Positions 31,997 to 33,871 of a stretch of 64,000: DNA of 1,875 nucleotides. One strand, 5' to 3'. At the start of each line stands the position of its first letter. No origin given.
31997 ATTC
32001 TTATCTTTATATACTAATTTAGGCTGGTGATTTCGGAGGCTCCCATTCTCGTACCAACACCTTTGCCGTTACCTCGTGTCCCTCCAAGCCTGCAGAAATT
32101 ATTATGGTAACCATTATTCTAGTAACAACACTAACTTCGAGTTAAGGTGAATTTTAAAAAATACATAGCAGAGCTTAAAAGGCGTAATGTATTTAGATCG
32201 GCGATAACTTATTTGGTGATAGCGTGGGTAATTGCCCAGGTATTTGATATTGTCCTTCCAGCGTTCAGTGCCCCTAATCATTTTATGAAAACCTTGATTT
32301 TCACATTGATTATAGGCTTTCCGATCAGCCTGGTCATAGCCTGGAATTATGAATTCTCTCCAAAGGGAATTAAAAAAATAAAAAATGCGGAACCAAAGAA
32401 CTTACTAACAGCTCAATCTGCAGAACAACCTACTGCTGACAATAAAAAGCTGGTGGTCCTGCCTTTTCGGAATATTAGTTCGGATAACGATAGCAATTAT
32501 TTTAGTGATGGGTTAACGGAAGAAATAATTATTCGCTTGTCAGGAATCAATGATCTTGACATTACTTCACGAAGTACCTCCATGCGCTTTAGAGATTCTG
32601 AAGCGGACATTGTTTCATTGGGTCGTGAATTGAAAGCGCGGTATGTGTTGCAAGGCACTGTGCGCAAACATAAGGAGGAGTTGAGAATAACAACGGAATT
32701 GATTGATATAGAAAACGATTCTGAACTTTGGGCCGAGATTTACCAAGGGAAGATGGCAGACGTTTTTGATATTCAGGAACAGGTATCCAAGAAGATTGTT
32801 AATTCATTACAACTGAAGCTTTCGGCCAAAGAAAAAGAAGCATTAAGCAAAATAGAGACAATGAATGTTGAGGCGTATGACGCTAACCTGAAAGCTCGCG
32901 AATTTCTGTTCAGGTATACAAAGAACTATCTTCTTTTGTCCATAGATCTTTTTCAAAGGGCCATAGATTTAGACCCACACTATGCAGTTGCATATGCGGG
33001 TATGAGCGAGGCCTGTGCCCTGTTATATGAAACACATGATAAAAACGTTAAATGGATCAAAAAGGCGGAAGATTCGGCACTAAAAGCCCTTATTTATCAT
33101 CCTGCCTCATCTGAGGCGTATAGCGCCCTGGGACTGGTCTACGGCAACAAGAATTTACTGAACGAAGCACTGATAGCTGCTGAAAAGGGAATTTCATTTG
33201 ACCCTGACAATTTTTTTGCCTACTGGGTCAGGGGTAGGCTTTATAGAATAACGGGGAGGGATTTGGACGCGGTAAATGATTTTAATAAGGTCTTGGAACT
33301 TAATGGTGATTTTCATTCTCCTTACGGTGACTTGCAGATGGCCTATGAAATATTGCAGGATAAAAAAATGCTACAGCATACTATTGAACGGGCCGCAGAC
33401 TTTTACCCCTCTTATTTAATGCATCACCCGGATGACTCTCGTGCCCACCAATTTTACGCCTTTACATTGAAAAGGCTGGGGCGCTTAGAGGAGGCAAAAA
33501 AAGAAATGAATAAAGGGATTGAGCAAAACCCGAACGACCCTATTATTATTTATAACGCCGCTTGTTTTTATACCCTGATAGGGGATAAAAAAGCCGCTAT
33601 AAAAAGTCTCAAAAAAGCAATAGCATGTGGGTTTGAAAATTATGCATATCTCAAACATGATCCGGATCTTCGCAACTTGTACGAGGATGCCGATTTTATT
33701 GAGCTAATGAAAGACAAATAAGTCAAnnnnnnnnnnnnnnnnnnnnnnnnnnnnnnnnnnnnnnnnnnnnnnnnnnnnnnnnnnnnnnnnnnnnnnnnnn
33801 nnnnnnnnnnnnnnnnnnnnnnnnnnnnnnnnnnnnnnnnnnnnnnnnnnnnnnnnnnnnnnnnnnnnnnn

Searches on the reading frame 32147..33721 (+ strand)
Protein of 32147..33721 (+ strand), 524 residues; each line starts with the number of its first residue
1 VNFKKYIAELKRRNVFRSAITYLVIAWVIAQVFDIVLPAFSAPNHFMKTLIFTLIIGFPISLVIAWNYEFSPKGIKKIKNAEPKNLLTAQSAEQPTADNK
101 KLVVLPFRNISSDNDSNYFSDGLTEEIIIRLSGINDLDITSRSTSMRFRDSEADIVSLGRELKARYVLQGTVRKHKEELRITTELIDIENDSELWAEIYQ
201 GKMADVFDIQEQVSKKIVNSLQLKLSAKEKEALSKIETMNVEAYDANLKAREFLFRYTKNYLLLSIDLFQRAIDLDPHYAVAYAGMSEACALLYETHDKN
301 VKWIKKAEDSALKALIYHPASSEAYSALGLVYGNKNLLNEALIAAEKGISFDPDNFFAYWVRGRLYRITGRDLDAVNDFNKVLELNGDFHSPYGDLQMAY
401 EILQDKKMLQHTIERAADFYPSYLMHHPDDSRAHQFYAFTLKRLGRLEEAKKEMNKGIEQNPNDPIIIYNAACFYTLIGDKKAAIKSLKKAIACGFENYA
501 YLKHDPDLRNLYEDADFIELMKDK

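Call 32: search_protein_families(library=pfam, proteins=[window:32147-33721:+], max_evalue=0.001)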
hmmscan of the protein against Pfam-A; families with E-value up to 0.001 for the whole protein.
window:32147-33721:+ (524 aa): 11 families
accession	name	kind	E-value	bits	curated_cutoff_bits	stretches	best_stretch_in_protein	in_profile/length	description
PF13181.12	TPR_8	-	3.8e-17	61.4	25.7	0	432-464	2-34/34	Tetratricopeptide repeat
PF13431.12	TPR_17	-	5e-17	61.1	24.4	0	455-485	3-33/34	Tetratricopeptide repeat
PF07719.23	TPR_2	-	2.5e-16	58.8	27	0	432-464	2-34/34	Tetratricopeptide repeat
PF00515.34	TPR_1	-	8.8e-13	47.9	27.8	0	323-355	2-34/34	Tetratricopeptide repeat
PF13414.12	TPR_11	-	7.5e-10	38.8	26.8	0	444-471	7-34/42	TPR repeat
PF14559.12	TPR_19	-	7.9e-10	39.4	25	1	413-465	7-59/68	Tetratricopeptide repeat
PF13428.12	TPR_14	-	2.2e-08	34.4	23.5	0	432-471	2-41/44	Tetratricopeptide repeat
PF13424.12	TPR_12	-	3.9e-06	27.4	30.1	0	437-493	9-73/77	Tetratricopeptide repeat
PF20308.4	TPR-S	-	0.00018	22.5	27.6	0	421-461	10-48/102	Tetratricopeptide Repeats-Sensor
PF17680.6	FlgO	-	0.00019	21.7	22.6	1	94-190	14-114/130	FlgO protein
PF13432.12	TPR_16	-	0.00082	20.2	32.7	0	307-354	16-63/65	Tetratricopeptide repeat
